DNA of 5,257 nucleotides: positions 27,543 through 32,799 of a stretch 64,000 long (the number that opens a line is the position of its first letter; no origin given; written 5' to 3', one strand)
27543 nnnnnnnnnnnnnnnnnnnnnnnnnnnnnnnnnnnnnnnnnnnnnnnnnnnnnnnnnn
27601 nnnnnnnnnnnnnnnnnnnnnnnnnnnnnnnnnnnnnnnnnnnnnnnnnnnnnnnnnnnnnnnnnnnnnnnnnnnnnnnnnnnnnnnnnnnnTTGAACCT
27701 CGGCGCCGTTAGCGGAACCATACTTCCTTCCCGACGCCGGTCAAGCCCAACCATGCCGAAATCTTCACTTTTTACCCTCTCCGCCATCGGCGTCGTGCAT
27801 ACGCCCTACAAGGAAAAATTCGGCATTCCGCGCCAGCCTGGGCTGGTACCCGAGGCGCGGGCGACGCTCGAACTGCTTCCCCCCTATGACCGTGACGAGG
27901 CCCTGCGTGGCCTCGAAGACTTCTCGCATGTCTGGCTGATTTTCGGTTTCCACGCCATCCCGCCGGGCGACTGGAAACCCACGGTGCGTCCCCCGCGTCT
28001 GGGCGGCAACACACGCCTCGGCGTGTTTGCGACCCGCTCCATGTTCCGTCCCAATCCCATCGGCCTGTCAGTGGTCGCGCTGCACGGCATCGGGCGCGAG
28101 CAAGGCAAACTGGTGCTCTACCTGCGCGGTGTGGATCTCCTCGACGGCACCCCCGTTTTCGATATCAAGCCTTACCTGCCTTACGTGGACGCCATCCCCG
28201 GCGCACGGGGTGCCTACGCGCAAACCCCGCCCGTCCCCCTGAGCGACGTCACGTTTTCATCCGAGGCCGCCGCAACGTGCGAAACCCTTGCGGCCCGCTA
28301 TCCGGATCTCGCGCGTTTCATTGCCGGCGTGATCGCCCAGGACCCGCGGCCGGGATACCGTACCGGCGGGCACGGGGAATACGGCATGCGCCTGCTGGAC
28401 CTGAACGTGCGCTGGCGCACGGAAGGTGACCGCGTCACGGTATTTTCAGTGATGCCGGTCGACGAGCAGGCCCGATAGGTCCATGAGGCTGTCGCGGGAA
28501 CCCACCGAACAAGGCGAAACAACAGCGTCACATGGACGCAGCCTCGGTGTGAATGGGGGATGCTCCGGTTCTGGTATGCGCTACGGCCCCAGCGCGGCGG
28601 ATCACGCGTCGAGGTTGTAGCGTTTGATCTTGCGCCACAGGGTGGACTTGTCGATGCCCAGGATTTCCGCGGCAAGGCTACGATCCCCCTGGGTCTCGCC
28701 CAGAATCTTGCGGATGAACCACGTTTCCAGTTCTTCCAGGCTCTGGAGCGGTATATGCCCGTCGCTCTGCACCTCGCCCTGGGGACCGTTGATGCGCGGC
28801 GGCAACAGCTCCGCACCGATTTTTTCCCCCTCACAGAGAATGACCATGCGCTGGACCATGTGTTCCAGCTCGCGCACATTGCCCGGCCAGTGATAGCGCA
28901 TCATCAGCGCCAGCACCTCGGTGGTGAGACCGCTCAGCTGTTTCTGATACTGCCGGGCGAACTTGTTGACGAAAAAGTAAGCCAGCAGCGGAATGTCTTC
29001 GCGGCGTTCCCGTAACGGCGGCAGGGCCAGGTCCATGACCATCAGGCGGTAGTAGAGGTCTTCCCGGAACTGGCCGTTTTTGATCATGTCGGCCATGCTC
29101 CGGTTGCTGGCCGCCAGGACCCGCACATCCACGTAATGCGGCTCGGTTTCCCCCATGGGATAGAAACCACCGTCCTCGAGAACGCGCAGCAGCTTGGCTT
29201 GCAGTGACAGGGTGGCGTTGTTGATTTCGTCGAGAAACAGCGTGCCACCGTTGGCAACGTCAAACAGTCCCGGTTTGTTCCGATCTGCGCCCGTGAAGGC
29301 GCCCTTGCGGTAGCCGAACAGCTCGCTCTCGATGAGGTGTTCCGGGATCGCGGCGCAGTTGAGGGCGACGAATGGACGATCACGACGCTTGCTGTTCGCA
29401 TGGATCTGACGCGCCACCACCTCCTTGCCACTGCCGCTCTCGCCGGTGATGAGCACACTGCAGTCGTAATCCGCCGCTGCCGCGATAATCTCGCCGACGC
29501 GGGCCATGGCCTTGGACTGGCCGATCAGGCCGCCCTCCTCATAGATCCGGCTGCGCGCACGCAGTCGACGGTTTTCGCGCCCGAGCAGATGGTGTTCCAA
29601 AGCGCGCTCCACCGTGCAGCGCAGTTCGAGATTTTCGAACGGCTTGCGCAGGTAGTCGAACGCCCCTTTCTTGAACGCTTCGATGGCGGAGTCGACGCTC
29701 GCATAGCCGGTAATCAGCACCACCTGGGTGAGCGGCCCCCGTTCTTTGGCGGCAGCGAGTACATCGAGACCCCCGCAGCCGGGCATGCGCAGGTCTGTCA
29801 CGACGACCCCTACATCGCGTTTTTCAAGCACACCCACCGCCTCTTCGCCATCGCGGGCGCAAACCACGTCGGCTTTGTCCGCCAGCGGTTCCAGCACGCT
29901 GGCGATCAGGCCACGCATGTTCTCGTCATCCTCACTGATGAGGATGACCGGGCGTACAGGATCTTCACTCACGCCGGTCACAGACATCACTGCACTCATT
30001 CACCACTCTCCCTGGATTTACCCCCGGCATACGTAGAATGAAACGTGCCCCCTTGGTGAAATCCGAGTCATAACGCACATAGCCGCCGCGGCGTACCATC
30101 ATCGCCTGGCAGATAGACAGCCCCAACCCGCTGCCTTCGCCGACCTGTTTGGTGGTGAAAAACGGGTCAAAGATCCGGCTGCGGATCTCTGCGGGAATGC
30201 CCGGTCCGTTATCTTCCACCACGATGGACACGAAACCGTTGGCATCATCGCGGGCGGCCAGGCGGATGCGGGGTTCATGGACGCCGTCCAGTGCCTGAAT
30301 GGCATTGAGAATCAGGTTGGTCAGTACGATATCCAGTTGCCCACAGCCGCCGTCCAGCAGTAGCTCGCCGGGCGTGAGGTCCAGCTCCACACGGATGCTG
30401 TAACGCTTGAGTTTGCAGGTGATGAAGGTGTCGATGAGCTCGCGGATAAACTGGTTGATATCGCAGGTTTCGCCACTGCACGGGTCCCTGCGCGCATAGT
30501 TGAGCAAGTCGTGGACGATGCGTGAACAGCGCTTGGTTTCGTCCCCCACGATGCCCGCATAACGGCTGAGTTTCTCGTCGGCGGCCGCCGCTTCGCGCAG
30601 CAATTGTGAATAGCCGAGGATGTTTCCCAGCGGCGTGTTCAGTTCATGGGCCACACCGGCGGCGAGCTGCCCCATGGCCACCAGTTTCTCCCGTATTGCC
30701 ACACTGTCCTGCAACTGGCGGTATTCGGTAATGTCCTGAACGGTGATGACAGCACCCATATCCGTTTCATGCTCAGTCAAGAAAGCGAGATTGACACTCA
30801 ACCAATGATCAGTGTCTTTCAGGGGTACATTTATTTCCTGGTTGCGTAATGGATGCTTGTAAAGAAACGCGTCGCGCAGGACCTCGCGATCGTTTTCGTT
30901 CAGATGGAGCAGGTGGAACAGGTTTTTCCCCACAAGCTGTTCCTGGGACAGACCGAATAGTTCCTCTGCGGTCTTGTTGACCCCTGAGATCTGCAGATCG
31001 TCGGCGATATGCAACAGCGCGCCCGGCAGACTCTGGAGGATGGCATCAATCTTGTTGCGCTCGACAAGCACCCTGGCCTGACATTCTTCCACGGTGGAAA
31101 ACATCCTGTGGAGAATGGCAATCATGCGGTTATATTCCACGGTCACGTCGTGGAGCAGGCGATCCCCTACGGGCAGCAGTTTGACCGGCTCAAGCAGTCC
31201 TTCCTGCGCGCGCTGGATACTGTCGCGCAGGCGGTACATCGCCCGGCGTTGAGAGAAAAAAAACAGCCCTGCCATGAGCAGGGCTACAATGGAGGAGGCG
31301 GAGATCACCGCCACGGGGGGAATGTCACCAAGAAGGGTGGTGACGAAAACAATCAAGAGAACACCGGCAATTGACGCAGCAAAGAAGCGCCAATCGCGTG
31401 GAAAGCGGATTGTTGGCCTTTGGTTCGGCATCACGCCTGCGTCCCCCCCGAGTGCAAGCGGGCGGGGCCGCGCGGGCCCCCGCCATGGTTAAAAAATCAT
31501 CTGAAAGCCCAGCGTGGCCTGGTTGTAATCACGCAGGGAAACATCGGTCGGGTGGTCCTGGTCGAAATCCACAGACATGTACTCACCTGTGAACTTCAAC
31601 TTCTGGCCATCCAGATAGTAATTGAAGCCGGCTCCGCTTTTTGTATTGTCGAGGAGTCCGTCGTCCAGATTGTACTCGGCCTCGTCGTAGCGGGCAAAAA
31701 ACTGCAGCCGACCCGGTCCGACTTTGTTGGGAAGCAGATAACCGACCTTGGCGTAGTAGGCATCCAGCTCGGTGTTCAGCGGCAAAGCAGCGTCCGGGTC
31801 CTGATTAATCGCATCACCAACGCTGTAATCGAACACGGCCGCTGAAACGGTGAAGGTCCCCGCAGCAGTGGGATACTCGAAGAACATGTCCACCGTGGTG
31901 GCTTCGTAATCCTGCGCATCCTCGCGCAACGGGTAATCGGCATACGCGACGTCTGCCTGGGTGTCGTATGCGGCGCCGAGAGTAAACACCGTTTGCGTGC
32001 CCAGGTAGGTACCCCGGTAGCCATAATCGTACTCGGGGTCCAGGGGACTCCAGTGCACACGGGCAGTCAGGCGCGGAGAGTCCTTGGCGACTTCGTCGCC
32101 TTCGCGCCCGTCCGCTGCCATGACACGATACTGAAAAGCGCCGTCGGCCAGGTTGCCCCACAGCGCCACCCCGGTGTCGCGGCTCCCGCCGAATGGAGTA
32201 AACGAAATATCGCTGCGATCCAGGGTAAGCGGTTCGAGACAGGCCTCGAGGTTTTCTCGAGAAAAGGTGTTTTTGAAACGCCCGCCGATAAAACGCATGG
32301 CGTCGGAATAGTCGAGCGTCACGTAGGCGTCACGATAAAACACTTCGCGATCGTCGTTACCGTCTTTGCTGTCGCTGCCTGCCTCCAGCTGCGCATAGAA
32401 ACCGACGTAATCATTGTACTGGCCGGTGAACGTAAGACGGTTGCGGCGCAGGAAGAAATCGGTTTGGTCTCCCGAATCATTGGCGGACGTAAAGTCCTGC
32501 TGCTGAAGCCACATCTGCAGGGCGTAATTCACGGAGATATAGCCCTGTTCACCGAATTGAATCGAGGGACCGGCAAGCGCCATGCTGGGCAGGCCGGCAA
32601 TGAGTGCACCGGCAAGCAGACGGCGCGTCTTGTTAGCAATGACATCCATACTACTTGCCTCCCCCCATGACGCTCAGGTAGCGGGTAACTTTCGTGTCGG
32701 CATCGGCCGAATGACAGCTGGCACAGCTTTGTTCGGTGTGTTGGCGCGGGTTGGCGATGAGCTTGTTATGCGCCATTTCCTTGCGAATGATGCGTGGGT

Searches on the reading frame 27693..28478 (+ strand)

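Call 43: search_protein_families(library=pfam, proteins=[window:27693-28478:+], max_evalue=0.0001)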
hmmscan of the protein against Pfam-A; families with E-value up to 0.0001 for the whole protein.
window:27693-28478:+ (261 aa): 2 families
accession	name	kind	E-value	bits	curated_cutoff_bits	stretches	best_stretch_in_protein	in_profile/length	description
PF01980.22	TrmO_N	-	6.7e-45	152.5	26.8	1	44-166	1-116/116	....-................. O N-terminal domain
PF18389.7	TrmO_C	-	3.8e-19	69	27.1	1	185-243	4-64/65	TrmO C-terminal domain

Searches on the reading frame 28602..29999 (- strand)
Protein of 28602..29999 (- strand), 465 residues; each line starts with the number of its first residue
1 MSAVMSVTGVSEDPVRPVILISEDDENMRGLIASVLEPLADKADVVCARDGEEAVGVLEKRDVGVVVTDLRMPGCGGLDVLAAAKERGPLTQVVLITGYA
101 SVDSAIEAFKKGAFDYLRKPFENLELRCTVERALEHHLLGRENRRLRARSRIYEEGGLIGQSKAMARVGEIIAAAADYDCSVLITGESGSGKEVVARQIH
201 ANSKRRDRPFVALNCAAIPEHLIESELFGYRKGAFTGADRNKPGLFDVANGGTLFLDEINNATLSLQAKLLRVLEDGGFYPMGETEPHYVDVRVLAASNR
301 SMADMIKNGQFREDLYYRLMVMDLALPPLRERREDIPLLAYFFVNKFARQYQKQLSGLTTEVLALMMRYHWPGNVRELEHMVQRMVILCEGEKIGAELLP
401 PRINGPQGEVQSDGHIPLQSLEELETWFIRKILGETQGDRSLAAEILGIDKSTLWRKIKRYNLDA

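Call 6: search_protein_families(library=pfam, proteins=[window:28602-29999:-], max_evalue=0.01)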
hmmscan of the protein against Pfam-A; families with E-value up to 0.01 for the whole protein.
window:28602-29999:- (465 aa): 10 families
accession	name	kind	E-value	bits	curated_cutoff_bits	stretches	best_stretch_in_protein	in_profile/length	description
PF00158.32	Sigma54_activat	-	1.4e-68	230.3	20.2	1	158-324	1-167/168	Sigma-54 interaction domain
PF25601.1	AAA_lid_14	-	3e-28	97.9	27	1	330-408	1-79/87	AAA+ ATPase lid domain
PF00072.30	Response_reg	-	2.4e-23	82.9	30.2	1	19-128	1-108/111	Response regulator receiver domain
PF14532.12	Sigma54_activ_2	-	2.3e-20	73.7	25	1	159-329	1-138/138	Sigma-54 interaction domain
PF02954.25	HTH_8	-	1e-09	38.4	22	1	420-461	1-42/42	Bacterial regulatory protein, Fis family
PF07728.20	AAA_5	-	3e-09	37.4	22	1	182-302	2-125/139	AAA domain (dynein-related subfamily)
PF07724.20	AAA_2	-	7.2e-06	26.6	27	1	181-308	5-133/166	AAA domain (Cdc48 subfamily)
PF01078.27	Mg_chelatase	-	1.2e-05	25.2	20.3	0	237-277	93-133/207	Magnesium chelatase, subunit ChlI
PF13191.12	AAA_16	-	0.00036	21.5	32.6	1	158-218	2-63/167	AAA ATPase domain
PF06068.19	TIP49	-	0.0027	17.4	23.8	1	153-218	21-88/347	TIP49 P-loop domain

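Call 7: search_protein_families(library=ncbifam, proteins=[window:28602-29999:-], max_evalue=0.01)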
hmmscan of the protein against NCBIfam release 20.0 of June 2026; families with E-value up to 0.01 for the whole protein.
window:28602-29999:- (465 aa): 112 families (the best 25 are shown)
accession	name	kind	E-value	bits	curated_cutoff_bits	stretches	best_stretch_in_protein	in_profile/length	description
NF008469.0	PRK11361.1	equivalog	1.6e-126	422.7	714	1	18-464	6-457/461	acetoacetate metabolism transcriptional regulator AtoC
TIGR01818.1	ntrC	equivalog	1.7e-122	409.6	558.6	2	19-404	1-382/463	nitrogen regulation protein NR(I)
TIGR02915.1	PEP_resp_reg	equivalog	8.2e-117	390.7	502.6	1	19-463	1-444/445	PEP-CTERM-box response regulator transcription factor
NF041946.1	LuxO_transreg_Vib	equivalog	1.9e-113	379.7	800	1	23-413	3-390/463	quorum-sensing sigma-54 dependent transcriptional regulator LuxO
NF041552.1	TF_PrdR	equivalog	5.4e-105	351.9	795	1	154-462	265-577/577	sigma-54 dependent transcriptional regulator PrdR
NF007689.0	PRK10365.1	equivalog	8.3e-104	347.8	760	1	20-460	9-441/441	sigma-54-dependent response regulator transcription factor ZraR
NF051870.1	NAssimRespRegNtrX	equivalog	5e-103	345.4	600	1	19-460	4-449/452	nitrogen assimilation response regulator NtrX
NF008176.1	PRK10923.1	equivalog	1.1e-102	344.1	620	1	18-403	5-385/469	nitrogen regulation protein NR(I)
NF003451.0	PRK05022.1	equivalog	1.7e-96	324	476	1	135-463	169-510/512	nitric oxide reductase transcriptional regulator NorR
TIGR01817.1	nifA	equivalog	3.7e-96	323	528.85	1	141-396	181-435/534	nif-specific transcriptional activator NifA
NF049963.1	RespRegFlgRCampy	domain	2e-95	320.2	750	1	19-463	3-429/429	fla regulon two-component system response regulator FlgR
NF011695.0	PRK15115.1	equivalog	1.9e-94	317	763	1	19-465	9-440/445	two-component system response regulator GlrR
NF038308.1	RNA_repair_RtcR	equivalog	6.2e-93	312.4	650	1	140-414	164-447/530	RNA repair transcriptional activator RtcR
NF050807.1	TransRegFlbDCaul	equivalog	5.4e-91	305.7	750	1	154-462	116-439/454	sigma-54-dependent transcriptional regulator FlbD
TIGR02329.1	propionate_PrpR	equivalog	7.3e-90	302.1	499.2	1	113-459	182-525/526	propionate catabolism operon regulatory protein PrpR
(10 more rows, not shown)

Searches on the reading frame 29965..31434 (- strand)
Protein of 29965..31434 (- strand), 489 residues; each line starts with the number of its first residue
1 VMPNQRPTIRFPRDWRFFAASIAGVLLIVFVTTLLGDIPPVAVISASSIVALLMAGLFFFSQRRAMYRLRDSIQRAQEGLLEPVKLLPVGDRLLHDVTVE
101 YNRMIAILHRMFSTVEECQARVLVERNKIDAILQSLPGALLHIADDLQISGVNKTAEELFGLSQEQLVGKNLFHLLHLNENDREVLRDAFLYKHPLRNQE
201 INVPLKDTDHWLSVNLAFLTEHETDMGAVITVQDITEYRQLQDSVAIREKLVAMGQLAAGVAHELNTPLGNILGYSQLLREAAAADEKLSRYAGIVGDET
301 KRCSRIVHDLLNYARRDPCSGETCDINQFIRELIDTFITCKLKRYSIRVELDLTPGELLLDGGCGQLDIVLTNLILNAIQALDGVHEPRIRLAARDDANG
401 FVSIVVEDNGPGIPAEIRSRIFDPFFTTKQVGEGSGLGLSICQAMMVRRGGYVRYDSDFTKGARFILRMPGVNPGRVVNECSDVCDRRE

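Call 6: search_protein_families(library=pfam, proteins=[window:29965-31434:-], max_evalue=0.01)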
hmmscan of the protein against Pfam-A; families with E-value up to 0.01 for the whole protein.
window:29965-31434:- (489 aa): 10 families
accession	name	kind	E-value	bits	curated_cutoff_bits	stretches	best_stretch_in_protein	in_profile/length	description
PF02518.31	HATPase_c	-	2.5e-22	79.8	26.4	1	367-470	6-108/111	Histidine kinase-, DNA gyrase B-, and HSP90-like ATPase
PF00512.31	HisKA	-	2.3e-17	63.2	26.9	1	254-317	2-64/66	His Kinase A (phospho-acceptor) domain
PF00989.32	PAS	-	1e-15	58.2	22.6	1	129-235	3-113/113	PAS fold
PF08448.16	PAS_4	-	4.2e-08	33.8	23.1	1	134-239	2-109/110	PAS fold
PF13426.13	PAS_9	-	8.1e-07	29.7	27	1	143-237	7-103/103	PAS domain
PF13596.12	PAS_10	-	6.7e-05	23.9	22.1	1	130-236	2-106/106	PAS domain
PF14501.12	HATPase_c_5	-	0.00035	20.9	22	1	369-458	8-91/102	GHKL domain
PF13188.13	PAS_8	-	0.00076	19.7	21.8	1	128-183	2-57/65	PAS domain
PF12860.13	PAS_7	-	0.0047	17.5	27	0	134-240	2-112/115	PAS fold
PF20712.2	CyanoTRADDas_TM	-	0.0094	16.5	24.3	0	18-69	21-68/68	Cyanobacterial TRADD-N associated 2-Transmembrane domain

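Call 7: search_protein_families(library=ncbifam, proteins=[window:29965-31434:-], max_evalue=0.01)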
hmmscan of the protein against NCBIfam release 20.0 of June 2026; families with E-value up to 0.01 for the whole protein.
window:29965-31434:- (489 aa): 85 families (the best 25 are shown)
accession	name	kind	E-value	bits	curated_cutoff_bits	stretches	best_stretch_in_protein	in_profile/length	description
NF008468.0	PRK11360.1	equivalog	1.1e-66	225.5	646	1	111-471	252-608/616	two-component system sensor histidine kinase AtoS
NF046044.1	PnpS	equivalog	1.5e-44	152.6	400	1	97-470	25-390/390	two-component system histidine kinase PnpS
NF052574.1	HisKinEspCMyxo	equivalog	3.8e-43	147.7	1200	1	147-477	308-643/785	serine histidine kinase EspC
NF007688.0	PRK10364.1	equivalog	5.2e-43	147.4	479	1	238-470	224-450/460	two-component system sensor histidine kinase ZraS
NF033092.0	HK_WalK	equivalog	3.3e-41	141.6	725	1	109-470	240-593/594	cell wall metabolism sensor histidine kinase WalK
NF052573.1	HisKinEspAMyxo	equivalog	1.4e-39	135.8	1400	1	111-469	236-609/755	serine histidine kinase EspA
NF047466.1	hybrid_RR_LvrB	exception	1.5e-39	136.3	500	1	240-470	138-375/377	hybrid histidine kinase/response regulator LvrB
NF010411.0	PRK13837.1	equivalog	4.9e-38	130.7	647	1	228-473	424-677/828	two-component system VirA-like sensor kinase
TIGR02966.1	phoR_proteo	equivalog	1.7e-37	129.2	334.2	1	126-467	5-331/333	phosphate regulon sensor histidine kinase PhoR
NF047497.1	HK_LIC_12097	equivalog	2.6e-36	125.1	500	1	128-470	12-365/367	LIC_12097 family sensor histidine kinase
NF046020.1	HisKinCckABruc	equivalog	4.1e-35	120.9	1000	1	221-471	444-707/868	cell cycle histidine kinase CckA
NF010076.0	PRK13557.1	subfamily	2e-34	119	631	1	146-472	52-395/540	histidine kinase famiy protein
NF046026.1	HisKinCckACaul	equivalog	2.1e-33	115.4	1000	1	128-471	183-532/678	cell cycle histidine kinase CckA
NF008293.1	PRK11073.1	equivalog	4.7e-33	114.9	240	1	126-457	6-334/349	nitrogen regulation protein NR(II)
NF041777.1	sens_FixL_Rhizob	equivalog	8.4e-30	103.8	850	2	233-470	234-480/485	sensor protein FixL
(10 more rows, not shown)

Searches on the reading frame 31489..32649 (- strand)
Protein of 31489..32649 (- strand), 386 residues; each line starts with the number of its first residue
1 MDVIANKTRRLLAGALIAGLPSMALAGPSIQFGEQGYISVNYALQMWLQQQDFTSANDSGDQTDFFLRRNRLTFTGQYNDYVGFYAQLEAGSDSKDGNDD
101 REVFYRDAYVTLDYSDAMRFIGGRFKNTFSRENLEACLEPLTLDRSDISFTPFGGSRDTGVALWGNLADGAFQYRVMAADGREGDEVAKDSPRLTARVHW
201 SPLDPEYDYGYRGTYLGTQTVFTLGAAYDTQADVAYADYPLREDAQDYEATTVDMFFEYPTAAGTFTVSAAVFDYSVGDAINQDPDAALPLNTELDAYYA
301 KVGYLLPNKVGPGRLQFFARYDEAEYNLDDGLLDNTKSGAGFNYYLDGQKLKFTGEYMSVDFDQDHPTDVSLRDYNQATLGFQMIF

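Call 6: search_protein_families(library=pfam, proteins=[window:31489-32649:-], max_evalue=0.01)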
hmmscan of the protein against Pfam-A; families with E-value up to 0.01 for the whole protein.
window:31489-32649:- (386 aa): 1 family
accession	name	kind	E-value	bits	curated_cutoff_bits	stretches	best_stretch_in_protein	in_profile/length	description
PF07396.17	Porin_O_P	-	1.9e-15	57.5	20.9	1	40-384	1-368/370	Phosphate-selective porin O and P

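Call 7: search_protein_families(library=ncbifam, proteins=[window:31489-32649:-], max_evalue=0.01)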
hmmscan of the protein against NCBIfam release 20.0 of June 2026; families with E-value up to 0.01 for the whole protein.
window:31489-32649:- (386 aa): 1 family
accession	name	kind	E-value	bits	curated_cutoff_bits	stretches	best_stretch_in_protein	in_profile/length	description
NF040900.1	porin_ExtI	equivalog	2.3e-103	346.1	150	1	16-386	16-403/403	selenite/tellurite reduction operon porin ExtI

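Call 64: find_homologous_proteins(query=window:31489-32649:-, max_evalue=1e-10)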
Query window:31489-32649:- (386 aa): 1208 proteins with E <= 1e-10 among 7710 candidates; the best 120 are listed.
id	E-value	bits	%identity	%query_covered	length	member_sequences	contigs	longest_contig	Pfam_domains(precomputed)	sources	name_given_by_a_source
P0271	4.2e-258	874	100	100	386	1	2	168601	PF07396.18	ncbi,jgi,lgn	jgi:hypothetical protein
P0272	4.3e-231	785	88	100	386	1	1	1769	PF07396.18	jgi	-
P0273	2.4e-230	782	88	100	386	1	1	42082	PF07396.18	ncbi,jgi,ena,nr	ncbi:MAG: OprO/OprP family phosphate-selective porin [Gammaproteobacteria bacterium]|nr:OprO/OprP fa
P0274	8.4e-226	767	86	100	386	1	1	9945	PF07396.18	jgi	jgi:hypothetical protein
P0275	1.2e-209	714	81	99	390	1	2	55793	PF13609.13,PF07396.18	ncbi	-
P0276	1.6e-209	714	81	99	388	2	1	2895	PF07396.18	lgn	-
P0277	3.4e-209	713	81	99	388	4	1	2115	PF07396.18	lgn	-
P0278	4.8e-206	702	81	98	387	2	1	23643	PF07396.18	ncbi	ncbi:MAG: selenite/tellurite reduction operon porin ExtI [Thiohalomonadaceae bacterium]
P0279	2.3e-189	647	72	100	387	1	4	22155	PF07396.18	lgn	-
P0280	3.0e-189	647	75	93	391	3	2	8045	PF07396.18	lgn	-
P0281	4.8e-187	640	72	100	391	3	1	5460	PF07396.18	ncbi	-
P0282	2.4e-183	627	71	100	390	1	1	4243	PF07396.18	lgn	-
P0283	1.4e-181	622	70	100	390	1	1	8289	PF07396.18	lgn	-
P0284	1.4e-181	622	70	100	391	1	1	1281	PF07396.18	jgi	jgi:phosphate-selective porin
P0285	3.1e-179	614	68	100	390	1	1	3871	PF07396.18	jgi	-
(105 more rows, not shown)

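Call 74: predict_structure(alignment_id=A3)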
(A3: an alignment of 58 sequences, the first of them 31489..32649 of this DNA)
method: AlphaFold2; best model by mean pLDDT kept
length: 386 residues; sequences in the alignment: 58
mean_pLDDT: 85.1   pTM: 0.81
mean pLDDT of the five models: 85.1, 80.8, 80.0, 77.6, 76.3
residues with pLDDT >= 90: 203; 70-90: 126; 50-70: 48; < 50: 9
segments of 3 or more residues with pLDDT < 50: 1-4, 19-21
pLDDT, mean of each block of 10 residues (from residue 1): 52 57 60 88 88 82 83 89 87 58 78 91 88 67 74 75 91 93 85 93 81 79 94 94 95 94 94 95 93 93 94 95 94 95 90 93 91 92 87
secondary structure, 60 per line:
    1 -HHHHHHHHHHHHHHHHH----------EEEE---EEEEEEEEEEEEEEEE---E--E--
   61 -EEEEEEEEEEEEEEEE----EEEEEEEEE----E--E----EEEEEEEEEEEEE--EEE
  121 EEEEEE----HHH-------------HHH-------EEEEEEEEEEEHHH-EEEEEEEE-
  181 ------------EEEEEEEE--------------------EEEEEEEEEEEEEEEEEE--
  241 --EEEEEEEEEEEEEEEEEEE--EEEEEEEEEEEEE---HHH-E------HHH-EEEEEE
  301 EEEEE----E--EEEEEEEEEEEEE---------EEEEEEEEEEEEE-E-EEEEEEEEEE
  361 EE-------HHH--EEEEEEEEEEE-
elements in order: H2-18 E29-32 E36-51 E62-77 E82-90 E103-115 E118-126 E157-167 E172-179 E193-200 E221-238 E243-261 E264-276 E295-305 E313-325 E335-347 E351-362 E375-385

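Call 76: search_solved_structures(query=A3, max_evalue=0.01, show_alignments=1)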
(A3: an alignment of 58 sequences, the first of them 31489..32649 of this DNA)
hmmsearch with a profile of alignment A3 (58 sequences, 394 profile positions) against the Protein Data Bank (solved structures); distinct sequences matched with E-value up to 0.01: 0.

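Call 77: fold_search(model_id=the predicted structure, library=pdb)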
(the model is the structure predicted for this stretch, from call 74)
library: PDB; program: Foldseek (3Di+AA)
matches with E <= 10: 1041; with E <= 0.001: 234
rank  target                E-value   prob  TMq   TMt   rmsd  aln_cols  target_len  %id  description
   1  4rjw                  7.4e-15  1.00  0.63  0.57   8.5       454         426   14  Crystal structure of Pseudomonas aeruginosa OprO (released 2015-10-21)
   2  4rjx                  9.3e-15  1.00  0.64  0.58   7.9       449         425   14  Crystal structure of the OprO mutant protein F62Y/D114Y (released 2015-10-21)
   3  2o4v_A                1.7e-14  1.00  0.64  0.60   7.6       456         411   15  An arginine ladder in OprP mediates phosphate specific transfer across the outer membrane (released 2006-12-26)
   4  5mdo_A                3.8e-14  1.00  0.55  0.61   6.3       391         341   14  Crystal structure of in vitro folded Chitoporin VhChip from Vibrio harveyi (crystal form I) (released 2017-12-20)
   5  5mdq_A                1.8e-13  1.00  0.56  0.60   9.4       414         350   12  Crystal structure of outer membrane expressed Chitoporin VhChip from Vibrio harveyi (released 2017-12-20)
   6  8byt_A                2.2e-13  1.00  0.55  0.67   6.7       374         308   12  Outer membrane attachment porin OmpM1 from Veillonella parvula, C3 symmetry (released 2023-11-08)
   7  6ehb_C                4.4e-13  1.00  0.56  0.67   5.5       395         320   13  OmpU, an outer membrane protein, of Vibrio cholerae (released 2018-04-25)
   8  1hxx                  4.9e-13  1.00  0.58  0.64   6.1       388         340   15  OMPF PORIN MUTANT Y106F (released 2001-06-06)
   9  6zhp                  5.8e-13  1.00  0.59  0.65   6.0       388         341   15  Crystal structure of OmpF porin soaked in ciprofloxacin metaloantibiotic (released 2021-05-05)
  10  9j9n_A                6.9e-13  1.00  0.57  0.65   5.9       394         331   14  artificial mononuclear Zn-bound metalloprotein 2 (M2:Zn) (released 2025-07-02)
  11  7eqm_A                7.8e-13  1.00  0.57  0.65   6.0       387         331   13  Apo Truncated VhChiP (Delta 1-19) (released 2022-08-10)
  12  9j9o_A                8.7e-13  1.00  0.58  0.64   5.9       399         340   14  artificial dinuclear Zn-bound metalloprotein 1 (D1:2Zn) (released 2025-07-02)
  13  9j9l                  8.7e-13  1.00  0.56  0.63   6.2       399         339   14  artificial mononuclear Zn-bound metalloprotein 1 (M1:Zn) (released 2025-07-02)
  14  7fdy_A                9.2e-13  1.00  0.59  0.66   6.2       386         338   14  Structure of OmpF1 (released 2022-11-16)
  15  6ehb_B                9.2e-13  1.00  0.54  0.64   6.3       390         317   12  OmpU, an outer membrane protein, of Vibrio cholerae (released 2018-04-25)
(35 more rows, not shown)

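Call 92: list_cluster_members(proteins=[P0271, P0001])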
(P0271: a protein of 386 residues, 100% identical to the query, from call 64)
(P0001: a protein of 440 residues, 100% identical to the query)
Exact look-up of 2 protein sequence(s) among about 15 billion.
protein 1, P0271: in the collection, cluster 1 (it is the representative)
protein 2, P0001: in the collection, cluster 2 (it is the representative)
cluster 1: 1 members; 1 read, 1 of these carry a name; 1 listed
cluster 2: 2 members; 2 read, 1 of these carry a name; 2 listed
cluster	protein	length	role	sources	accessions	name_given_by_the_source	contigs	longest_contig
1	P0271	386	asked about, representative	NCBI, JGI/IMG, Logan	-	hypothetical protein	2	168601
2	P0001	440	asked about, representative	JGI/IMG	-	3-mercaptopyruvate sulfurtransferase SseA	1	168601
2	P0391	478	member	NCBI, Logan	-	-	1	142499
